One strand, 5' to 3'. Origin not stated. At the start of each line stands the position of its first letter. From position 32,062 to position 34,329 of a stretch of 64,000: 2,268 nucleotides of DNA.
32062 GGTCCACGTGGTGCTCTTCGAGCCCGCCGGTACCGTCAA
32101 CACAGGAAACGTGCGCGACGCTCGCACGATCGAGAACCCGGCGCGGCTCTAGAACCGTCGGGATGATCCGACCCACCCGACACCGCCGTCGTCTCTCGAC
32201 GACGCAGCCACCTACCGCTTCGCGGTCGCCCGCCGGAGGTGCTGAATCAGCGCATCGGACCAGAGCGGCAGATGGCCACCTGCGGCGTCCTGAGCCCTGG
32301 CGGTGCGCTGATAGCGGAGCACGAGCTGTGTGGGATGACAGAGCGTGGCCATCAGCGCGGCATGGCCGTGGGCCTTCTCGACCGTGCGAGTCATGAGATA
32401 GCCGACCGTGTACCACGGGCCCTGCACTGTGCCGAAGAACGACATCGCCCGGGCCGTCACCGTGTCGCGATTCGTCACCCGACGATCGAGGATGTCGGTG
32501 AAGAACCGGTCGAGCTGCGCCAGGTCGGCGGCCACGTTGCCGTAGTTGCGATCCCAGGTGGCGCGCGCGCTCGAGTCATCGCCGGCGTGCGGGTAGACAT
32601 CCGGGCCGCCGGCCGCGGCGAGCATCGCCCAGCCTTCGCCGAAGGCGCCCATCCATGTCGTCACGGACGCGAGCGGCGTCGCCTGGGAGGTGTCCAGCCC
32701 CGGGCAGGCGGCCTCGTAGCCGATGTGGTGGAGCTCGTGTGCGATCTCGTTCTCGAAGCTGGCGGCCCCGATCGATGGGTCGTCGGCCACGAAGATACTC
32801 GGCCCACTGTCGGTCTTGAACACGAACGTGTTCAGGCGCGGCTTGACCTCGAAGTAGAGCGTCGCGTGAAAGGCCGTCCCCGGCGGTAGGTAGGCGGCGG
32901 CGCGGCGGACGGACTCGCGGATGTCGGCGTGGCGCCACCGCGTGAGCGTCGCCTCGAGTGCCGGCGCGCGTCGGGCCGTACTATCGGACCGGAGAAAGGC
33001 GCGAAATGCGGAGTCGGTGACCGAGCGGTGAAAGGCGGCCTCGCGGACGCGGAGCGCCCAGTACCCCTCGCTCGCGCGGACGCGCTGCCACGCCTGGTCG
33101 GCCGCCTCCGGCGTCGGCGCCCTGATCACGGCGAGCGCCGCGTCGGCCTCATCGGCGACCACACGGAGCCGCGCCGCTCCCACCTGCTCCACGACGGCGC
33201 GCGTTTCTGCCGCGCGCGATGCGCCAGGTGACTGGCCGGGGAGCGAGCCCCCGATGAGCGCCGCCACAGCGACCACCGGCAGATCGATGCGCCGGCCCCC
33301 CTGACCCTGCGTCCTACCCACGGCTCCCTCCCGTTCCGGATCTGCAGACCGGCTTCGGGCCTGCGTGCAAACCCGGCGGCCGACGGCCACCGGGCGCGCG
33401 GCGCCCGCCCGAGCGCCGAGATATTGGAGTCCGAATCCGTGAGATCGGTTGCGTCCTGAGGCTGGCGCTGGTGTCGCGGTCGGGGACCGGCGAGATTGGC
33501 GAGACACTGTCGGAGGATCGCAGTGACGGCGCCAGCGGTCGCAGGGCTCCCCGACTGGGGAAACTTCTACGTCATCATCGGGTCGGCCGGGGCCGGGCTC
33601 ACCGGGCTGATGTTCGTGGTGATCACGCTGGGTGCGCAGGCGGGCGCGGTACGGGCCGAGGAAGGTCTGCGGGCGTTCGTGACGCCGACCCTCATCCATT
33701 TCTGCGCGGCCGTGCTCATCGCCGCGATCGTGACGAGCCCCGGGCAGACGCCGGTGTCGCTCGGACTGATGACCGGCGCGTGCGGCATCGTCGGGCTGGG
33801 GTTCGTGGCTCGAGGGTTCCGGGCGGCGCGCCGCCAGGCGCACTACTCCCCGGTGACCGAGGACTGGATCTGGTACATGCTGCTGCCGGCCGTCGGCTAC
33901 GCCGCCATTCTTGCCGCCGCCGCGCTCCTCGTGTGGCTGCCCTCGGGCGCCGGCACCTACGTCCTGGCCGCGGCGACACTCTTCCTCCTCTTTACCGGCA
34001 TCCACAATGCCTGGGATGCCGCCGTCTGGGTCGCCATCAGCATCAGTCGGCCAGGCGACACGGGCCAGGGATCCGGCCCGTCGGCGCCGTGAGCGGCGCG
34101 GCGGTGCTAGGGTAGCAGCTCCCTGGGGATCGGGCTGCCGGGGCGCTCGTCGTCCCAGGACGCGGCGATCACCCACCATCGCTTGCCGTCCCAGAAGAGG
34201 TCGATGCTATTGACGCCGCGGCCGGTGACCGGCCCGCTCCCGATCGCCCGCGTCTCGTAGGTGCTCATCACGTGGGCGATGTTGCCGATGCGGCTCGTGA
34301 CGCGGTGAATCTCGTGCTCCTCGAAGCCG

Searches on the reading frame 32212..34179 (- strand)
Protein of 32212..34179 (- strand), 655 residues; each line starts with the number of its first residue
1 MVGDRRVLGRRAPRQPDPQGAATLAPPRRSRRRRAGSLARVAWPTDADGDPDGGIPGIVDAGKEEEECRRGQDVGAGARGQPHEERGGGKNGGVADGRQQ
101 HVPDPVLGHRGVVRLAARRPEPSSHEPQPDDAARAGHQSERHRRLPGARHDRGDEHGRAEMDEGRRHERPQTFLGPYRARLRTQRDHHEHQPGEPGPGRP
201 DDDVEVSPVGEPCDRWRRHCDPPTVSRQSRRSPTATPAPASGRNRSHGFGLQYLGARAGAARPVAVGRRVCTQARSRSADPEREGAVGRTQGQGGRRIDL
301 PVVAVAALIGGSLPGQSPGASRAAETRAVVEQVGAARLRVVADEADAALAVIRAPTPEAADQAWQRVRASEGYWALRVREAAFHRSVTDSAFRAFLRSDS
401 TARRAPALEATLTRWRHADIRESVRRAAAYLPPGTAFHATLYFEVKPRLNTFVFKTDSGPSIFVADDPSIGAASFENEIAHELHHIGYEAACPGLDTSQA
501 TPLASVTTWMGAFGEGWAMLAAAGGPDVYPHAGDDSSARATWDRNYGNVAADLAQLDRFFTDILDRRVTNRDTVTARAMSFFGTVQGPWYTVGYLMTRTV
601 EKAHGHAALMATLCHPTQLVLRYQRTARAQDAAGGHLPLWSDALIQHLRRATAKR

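Call 83: search_protein_families(library=pfam, proteins=[window:32212-34179:-], max_evalue=0.00001)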
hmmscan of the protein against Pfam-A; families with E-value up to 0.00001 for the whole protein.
window:32212-34179:- (655 aa): 1 family
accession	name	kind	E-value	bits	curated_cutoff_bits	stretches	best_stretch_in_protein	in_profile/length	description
PF18958.6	DUF5700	-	6.6e-23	81.9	25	1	399-630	53-281/283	Putative zinc dependent peptidase (DUF5700)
